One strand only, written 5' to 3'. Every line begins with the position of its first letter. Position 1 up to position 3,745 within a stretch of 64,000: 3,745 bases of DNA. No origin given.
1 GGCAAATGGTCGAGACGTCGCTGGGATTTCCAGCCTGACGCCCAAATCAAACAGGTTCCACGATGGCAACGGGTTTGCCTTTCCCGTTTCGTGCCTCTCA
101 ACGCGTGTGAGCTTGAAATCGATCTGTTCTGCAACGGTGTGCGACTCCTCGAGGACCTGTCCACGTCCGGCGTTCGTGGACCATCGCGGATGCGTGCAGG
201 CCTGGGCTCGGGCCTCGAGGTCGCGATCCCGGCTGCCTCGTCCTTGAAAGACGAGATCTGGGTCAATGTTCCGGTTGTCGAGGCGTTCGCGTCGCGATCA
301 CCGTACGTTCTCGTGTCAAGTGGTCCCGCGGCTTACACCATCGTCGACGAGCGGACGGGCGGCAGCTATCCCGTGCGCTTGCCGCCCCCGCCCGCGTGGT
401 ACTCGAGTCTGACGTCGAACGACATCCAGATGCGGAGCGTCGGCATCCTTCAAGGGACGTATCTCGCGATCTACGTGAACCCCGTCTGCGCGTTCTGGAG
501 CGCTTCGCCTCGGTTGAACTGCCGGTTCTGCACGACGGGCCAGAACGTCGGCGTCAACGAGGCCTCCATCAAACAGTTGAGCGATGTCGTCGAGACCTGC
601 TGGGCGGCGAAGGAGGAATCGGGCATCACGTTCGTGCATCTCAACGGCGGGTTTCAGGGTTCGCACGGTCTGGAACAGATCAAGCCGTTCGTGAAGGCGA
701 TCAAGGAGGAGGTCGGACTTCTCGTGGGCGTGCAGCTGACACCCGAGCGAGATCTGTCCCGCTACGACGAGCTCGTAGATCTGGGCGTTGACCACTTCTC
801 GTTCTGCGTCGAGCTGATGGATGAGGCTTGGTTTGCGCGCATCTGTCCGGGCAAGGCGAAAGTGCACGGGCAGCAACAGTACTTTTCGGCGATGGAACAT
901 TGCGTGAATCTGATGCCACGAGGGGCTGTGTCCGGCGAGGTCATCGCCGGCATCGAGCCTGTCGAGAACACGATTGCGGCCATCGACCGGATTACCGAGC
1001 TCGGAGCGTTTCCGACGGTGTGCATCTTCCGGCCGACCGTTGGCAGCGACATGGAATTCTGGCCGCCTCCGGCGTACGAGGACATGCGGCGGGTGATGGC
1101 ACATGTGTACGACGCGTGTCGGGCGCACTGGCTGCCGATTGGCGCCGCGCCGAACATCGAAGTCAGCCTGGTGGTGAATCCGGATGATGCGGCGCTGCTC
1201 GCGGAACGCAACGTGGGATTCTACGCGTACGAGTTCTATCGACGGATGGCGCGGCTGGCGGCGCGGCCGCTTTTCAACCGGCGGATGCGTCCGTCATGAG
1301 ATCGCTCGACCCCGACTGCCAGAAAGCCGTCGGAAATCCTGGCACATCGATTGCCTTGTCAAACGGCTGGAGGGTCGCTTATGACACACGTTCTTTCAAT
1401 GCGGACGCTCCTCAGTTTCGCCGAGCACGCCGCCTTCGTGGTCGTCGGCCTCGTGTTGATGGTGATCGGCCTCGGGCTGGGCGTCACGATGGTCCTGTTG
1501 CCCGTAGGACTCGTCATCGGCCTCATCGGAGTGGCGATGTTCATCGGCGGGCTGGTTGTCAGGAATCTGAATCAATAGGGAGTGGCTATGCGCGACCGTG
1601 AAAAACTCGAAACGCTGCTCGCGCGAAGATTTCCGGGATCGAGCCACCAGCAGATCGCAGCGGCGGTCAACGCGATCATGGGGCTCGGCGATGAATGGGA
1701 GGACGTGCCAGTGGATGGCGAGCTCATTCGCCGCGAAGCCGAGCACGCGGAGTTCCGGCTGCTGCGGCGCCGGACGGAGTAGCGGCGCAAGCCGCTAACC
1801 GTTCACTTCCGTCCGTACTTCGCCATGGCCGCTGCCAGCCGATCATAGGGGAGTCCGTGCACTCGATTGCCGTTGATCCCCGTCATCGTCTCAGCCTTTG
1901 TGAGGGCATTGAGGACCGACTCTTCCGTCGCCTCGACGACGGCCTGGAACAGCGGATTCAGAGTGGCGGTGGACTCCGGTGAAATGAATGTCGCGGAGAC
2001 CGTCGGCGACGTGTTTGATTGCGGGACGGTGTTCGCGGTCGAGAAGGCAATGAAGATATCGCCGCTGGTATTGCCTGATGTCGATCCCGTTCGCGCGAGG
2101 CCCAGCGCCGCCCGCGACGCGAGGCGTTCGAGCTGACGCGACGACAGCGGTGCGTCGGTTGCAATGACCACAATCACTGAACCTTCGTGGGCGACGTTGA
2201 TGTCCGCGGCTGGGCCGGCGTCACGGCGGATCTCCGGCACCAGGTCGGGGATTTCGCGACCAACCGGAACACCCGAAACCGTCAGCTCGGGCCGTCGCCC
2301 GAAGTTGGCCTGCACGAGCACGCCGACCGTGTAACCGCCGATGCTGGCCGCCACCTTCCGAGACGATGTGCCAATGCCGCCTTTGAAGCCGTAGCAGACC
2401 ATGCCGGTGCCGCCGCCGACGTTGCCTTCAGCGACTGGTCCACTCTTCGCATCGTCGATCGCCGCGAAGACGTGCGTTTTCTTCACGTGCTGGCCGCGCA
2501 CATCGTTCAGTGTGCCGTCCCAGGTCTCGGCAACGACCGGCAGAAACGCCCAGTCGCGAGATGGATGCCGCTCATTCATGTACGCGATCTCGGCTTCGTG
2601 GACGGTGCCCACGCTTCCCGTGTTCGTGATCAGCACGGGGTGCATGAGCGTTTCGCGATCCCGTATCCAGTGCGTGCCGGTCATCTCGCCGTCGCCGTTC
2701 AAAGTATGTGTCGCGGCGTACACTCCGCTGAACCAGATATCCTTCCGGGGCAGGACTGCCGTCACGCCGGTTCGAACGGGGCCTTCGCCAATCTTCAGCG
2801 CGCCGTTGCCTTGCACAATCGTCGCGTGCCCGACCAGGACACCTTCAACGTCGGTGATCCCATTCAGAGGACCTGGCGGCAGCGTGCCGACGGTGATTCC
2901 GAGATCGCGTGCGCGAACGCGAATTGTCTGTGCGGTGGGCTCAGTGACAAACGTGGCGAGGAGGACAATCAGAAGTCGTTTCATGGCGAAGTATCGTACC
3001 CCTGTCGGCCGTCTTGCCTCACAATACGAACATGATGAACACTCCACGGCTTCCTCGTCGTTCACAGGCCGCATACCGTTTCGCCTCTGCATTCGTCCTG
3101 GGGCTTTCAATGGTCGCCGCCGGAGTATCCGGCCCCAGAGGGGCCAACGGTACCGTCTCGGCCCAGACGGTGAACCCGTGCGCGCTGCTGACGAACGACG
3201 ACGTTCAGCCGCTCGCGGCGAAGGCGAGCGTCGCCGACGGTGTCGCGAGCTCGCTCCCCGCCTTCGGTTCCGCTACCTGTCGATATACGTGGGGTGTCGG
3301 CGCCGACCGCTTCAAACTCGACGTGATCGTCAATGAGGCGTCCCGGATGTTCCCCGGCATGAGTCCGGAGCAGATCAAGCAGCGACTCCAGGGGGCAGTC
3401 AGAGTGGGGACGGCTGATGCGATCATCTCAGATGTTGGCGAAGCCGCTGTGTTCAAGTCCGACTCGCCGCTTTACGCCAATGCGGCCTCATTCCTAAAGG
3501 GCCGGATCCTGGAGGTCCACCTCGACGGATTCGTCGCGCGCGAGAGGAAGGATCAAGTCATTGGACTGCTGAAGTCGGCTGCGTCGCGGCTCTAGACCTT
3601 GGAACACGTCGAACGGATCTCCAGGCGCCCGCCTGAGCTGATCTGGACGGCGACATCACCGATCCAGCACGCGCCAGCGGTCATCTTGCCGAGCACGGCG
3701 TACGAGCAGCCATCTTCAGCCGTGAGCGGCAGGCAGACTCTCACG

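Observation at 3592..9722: ABC-transporter-dependent glycan locus with an unusual GT4-methyltransferase-unknown-domain fusion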

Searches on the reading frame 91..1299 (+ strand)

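Call 5: search_protein_families(library=ncbifam, proteins=[window:91-1299:+], max_evalue=0.01)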
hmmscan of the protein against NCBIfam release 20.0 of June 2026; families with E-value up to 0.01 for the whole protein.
window:91-1299:+ (402 aa): 10 families
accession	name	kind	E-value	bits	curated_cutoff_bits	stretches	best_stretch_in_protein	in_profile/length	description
NF045502.1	variant_rSAM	domain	3.2e-55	187.5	125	1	6-344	5-356/357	radical SAM protein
TIGR04043.1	rSAM_MSMEG_0568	hypoth_equivalog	6e-32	111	303.7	1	56-344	37-328/354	MSMEG_0568 family radical SAM protein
NF053743.1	LipS2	equivalog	1e-07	31.7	270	1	190-338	85-227/292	LipS2 family lipoyl synthase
TIGR03957.1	rSAM_HmdB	equivalog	6e-05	22.4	320.9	1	143-328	56-235/317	5,10-methenyltetrahydromethanopterin hydrogenase cofactor biosynthesis protein HmdB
NF006308.0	PRK08508.1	equivalog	0.0003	20.1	377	1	127-271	4-146/279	biotin synthase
TIGR03699.1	menaquin_MqnC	equivalog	0.0013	17.7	428.1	1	141-208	52-118/342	cyclic dehypoxanthinyl futalosine synthase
TIGR03910.1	pyrrolys_PylB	equivalog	0.0013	17.7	348.2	1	135-255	61-184/347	methylornithine synthase PylB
TIGR03551.1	F420_cofH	equivalog_domain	0.0034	16.3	374.1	1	142-209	51-117/345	5-amino-6-(D-ribitylamino)uracil--L-tyrosine 4-hydroxyphenyl transferase CofH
NF053742.1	LipS1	equivalog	0.0065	16.1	230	1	141-340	18-210/268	LipS1 family lipoyl synthase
TIGR03956.1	rSAM_HydE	equivalog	0.0072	15.6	254.6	1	139-266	58-184/340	[FeFe] hydrogenase H-cluster radical SAM maturase HydE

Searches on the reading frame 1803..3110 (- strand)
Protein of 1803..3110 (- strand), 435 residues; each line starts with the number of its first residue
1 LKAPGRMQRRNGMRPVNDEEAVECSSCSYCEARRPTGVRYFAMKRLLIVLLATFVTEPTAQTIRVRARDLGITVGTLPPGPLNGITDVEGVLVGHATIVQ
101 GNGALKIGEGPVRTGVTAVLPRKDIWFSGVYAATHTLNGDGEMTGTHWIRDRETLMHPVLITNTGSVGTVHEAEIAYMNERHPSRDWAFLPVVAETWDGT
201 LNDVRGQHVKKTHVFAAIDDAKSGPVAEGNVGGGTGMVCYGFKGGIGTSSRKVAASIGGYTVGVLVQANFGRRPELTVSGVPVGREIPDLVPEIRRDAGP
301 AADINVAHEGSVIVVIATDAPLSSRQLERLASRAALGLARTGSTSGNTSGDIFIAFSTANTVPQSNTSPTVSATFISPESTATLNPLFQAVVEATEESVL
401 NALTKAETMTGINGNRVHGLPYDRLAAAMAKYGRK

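Call 4: search_protein_families(library=pfam, proteins=[window:1803-3110:-], max_evalue=0.01)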
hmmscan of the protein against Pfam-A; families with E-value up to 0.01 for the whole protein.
window:1803-3110:- (435 aa): 1 family
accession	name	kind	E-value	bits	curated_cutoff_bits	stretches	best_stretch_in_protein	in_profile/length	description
PF03576.19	Peptidase_S58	-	6.8e-116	387.5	23.9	1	83-416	1-306/307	Peptidase family S58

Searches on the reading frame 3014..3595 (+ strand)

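Call 4: search_protein_families(library=pfam, proteins=[window:3014-3595:+], max_evalue=0.01)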
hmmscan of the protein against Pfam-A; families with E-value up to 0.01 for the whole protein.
window:3014-3595:+ (193 aa): 1 family
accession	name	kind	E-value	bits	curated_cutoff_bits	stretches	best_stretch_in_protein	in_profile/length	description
PF12079.13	DUF3558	-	0.003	18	34.1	1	47-110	37-96/173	Protein of unknown function (DUF3558)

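Call 5: search_protein_families(library=ncbifam, proteins=[window:3014-3595:+], max_evalue=0.01)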
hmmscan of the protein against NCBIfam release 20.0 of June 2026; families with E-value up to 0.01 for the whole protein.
window:3014-3595:+ (193 aa): 0 families
